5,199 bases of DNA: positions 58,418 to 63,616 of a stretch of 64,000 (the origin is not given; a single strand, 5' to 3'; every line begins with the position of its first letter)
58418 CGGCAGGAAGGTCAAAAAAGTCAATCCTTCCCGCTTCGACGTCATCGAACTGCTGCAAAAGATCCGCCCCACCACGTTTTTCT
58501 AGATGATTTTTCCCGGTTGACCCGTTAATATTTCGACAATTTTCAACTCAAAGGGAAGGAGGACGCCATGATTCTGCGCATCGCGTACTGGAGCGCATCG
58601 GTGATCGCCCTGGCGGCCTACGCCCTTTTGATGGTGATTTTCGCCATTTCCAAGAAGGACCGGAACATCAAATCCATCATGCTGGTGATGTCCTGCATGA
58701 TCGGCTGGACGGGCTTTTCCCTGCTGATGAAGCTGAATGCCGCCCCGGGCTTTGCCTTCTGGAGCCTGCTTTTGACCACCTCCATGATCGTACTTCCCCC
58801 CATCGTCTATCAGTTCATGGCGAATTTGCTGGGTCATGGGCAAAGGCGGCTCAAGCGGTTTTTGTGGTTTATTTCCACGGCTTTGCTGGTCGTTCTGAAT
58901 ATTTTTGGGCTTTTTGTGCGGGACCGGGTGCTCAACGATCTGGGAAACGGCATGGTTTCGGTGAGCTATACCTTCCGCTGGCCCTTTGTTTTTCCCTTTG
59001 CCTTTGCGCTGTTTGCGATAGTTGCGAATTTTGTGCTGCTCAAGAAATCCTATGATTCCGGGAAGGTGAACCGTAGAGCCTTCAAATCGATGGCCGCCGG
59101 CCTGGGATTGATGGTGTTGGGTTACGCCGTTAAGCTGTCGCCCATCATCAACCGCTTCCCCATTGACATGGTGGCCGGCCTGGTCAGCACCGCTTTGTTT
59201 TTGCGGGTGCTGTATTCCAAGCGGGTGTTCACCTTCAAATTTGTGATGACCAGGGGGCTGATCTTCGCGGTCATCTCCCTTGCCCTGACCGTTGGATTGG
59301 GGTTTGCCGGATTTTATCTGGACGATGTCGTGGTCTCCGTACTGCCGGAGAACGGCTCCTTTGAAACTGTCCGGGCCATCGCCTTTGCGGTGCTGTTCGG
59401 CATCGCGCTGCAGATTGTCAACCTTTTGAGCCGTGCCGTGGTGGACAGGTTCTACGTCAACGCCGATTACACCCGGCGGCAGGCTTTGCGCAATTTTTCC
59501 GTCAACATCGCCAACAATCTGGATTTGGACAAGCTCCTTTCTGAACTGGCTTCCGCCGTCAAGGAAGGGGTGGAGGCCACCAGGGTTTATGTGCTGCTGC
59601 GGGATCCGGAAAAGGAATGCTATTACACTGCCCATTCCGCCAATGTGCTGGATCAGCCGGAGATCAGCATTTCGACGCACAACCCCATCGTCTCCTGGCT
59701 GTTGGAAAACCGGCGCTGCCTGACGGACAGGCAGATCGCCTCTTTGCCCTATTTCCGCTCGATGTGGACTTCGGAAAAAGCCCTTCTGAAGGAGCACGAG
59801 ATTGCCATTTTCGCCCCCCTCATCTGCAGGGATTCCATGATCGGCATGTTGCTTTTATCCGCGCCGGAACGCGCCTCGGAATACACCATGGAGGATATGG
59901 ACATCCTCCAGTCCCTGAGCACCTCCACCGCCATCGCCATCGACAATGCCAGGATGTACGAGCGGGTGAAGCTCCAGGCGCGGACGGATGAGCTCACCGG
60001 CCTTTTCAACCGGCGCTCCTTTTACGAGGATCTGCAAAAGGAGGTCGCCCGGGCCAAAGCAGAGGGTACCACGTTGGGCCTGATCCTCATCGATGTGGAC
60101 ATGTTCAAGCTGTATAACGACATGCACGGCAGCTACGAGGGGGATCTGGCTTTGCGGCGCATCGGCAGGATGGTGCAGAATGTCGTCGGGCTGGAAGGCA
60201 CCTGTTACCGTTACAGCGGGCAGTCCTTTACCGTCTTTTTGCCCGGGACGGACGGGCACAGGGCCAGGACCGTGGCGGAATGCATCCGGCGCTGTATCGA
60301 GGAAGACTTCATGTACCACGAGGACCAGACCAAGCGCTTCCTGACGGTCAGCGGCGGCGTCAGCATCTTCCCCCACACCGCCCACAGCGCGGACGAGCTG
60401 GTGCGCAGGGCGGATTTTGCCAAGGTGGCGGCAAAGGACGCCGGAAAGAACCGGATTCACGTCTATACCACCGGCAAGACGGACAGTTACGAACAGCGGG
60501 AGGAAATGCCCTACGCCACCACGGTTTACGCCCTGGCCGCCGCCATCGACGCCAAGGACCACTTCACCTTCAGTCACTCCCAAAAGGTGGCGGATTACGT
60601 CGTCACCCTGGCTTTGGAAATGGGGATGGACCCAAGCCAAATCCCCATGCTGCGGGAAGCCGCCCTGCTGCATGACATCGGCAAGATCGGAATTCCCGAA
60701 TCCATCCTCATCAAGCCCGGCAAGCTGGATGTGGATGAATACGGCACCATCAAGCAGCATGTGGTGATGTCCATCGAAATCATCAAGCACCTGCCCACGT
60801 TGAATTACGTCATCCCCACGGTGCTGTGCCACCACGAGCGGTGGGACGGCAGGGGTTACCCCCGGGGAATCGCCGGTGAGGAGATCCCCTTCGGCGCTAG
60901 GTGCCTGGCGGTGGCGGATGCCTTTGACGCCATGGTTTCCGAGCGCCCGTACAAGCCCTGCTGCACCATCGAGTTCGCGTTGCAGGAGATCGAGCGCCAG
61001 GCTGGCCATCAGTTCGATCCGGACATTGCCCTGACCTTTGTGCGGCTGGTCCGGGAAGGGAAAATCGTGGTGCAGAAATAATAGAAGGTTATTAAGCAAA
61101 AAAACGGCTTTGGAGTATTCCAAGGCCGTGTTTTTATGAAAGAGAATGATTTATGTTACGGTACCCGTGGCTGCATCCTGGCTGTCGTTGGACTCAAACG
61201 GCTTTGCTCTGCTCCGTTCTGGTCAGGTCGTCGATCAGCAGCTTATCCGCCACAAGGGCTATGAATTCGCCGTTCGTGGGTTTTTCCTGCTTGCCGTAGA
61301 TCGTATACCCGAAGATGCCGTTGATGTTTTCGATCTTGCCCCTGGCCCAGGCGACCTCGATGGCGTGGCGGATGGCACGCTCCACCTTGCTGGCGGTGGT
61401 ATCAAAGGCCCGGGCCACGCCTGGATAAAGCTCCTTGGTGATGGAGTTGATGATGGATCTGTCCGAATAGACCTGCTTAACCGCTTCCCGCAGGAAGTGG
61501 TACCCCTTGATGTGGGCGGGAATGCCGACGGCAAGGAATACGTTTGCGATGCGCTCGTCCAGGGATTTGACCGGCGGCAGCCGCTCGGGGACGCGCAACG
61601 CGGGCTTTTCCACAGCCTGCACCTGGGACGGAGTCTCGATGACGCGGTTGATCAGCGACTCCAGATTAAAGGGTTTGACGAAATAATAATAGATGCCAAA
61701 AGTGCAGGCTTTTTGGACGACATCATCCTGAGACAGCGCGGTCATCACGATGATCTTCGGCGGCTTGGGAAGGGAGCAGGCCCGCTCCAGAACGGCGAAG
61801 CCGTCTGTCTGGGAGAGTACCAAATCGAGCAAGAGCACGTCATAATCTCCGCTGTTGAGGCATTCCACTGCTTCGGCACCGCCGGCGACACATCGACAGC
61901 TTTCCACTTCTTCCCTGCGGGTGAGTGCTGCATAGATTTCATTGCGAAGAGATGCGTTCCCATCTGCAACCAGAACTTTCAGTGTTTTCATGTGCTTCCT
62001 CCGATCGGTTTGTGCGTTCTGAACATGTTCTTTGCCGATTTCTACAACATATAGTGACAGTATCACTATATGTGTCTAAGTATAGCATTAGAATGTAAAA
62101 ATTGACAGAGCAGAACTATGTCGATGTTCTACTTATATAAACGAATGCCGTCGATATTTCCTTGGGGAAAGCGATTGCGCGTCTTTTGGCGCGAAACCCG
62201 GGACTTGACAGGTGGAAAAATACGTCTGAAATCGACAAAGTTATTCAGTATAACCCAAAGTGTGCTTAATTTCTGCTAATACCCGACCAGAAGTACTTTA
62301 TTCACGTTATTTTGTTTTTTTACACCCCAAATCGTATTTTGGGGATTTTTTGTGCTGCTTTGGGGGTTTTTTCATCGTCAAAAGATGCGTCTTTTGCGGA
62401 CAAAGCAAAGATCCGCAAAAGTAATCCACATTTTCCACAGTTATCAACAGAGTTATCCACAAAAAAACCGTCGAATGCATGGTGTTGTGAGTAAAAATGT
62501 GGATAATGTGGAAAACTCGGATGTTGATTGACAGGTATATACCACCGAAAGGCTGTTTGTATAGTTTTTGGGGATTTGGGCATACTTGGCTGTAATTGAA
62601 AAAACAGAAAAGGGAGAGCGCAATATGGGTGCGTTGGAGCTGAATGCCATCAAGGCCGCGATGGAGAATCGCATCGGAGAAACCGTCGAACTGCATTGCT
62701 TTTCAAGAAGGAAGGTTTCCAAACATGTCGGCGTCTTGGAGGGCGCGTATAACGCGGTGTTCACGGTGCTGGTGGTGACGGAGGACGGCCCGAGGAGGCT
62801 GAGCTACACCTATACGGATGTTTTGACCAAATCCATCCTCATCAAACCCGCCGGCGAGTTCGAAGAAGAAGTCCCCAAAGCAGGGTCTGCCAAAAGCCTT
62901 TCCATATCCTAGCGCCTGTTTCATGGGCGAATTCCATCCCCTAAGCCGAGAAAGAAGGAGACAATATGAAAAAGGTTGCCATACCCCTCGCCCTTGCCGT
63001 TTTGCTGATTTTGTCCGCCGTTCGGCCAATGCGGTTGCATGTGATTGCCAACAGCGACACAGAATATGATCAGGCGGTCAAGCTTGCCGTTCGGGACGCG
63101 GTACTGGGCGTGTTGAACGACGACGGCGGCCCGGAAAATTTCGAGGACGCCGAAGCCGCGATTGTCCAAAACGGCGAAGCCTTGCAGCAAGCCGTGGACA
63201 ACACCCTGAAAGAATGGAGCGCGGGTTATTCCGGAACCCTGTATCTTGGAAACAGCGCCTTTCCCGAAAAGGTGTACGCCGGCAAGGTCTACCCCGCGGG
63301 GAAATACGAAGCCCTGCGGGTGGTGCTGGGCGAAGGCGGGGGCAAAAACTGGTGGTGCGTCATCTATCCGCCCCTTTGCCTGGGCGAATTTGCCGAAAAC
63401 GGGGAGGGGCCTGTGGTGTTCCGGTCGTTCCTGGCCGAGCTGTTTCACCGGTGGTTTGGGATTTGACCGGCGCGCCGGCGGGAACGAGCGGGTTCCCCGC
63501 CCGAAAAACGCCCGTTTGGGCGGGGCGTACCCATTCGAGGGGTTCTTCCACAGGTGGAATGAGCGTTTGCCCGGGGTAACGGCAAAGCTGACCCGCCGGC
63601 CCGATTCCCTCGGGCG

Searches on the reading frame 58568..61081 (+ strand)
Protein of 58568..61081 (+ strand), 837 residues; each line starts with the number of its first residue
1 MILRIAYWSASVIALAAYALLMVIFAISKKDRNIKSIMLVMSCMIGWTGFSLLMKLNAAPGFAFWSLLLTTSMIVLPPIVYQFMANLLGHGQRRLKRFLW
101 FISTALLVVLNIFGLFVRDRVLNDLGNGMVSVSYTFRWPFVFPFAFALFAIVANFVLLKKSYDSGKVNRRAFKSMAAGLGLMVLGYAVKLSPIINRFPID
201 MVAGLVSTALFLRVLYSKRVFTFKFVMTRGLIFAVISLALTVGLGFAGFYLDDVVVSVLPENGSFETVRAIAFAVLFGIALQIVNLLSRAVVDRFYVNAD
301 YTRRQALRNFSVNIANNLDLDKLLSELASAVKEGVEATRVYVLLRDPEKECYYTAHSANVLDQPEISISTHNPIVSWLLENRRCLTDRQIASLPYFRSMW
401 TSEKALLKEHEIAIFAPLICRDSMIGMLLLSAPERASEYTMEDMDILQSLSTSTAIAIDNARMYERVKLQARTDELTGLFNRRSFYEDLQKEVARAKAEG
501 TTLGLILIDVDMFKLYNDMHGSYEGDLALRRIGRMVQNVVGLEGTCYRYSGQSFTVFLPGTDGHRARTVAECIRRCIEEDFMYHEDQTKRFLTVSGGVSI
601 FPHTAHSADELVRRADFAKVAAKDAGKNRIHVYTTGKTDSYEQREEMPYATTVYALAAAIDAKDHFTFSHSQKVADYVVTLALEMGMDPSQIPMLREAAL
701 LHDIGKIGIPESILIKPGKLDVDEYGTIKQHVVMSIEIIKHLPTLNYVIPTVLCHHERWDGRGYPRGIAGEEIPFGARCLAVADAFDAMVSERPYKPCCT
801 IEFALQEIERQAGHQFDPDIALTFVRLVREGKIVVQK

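Call 8: search_protein_families(library=pfam, proteins=[window:58568-61081:+])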
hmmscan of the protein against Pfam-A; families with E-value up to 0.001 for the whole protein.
window:58568-61081:+ (837 aa): 6 families
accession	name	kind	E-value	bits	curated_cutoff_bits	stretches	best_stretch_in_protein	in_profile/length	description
PF13487.12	HD_5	-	3.6e-41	141.2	27.2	1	657-820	4-170/170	HD domain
PF00990.26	GGDEF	-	2.3e-34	118.9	23.8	1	472-629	2-161/161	Diguanylate cyclase, GGDEF domain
PF01966.28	HD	-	2.3e-19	70.2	22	1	667-789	1-116/116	HD domain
PF13492.12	GAF_3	-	1.2e-10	42.3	27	1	319-460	1-129/129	GAF domain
PF13185.12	GAF_2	-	6.9e-09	36.5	28.6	1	318-459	2-136/136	GAF domain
PF01590.32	GAF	-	6.3e-07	30.4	22.4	1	319-458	1-133/133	GAF domain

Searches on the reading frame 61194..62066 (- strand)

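Call 48: search_protein_families(library=pfam, proteins=[window:61194-62066:-])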
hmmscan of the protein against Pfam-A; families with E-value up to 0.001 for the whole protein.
window:61194-62066:- (290 aa): 2 families
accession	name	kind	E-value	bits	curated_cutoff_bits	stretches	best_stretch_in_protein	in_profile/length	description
PF08769.17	Spo0A_C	-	6.4e-39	132.6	25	1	173-276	1-104/104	Sporulation initiation factor Spo0A C terminal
PF00072.30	Response_reg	-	3.8e-18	66.1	30.2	1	31-142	1-110/111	Response regulator receiver domain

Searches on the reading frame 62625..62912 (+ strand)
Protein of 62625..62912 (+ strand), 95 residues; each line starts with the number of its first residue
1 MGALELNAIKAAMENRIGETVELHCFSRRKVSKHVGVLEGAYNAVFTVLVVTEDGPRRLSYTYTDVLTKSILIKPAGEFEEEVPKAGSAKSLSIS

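Call 48: search_protein_families(library=pfam, proteins=[window:62625-62912:+])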
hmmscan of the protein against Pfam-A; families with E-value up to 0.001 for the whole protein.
window:62625-62912:+ (95 aa): 1 family
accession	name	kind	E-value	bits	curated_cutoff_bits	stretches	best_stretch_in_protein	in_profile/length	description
PF06257.17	VEG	-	2.8e-17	63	25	1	5-73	2-72/73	Biofilm formation stimulator VEG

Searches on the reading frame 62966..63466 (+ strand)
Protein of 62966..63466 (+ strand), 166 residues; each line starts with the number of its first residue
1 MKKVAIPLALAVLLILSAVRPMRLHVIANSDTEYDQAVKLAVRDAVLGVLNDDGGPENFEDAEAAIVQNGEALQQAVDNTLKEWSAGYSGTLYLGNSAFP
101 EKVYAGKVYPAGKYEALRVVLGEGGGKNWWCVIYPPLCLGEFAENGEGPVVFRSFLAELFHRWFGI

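Call 48: search_protein_families(library=pfam, proteins=[window:62966-63466:+])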
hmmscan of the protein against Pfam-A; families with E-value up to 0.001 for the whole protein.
window:62966-63466:+ (166 aa): 1 family
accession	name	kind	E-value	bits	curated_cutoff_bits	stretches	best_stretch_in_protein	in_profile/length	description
PF09551.15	Spore_II_R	-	2.3e-39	135.3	25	1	22-141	5-125/128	Stage II sporulation protein R (spore_II_R)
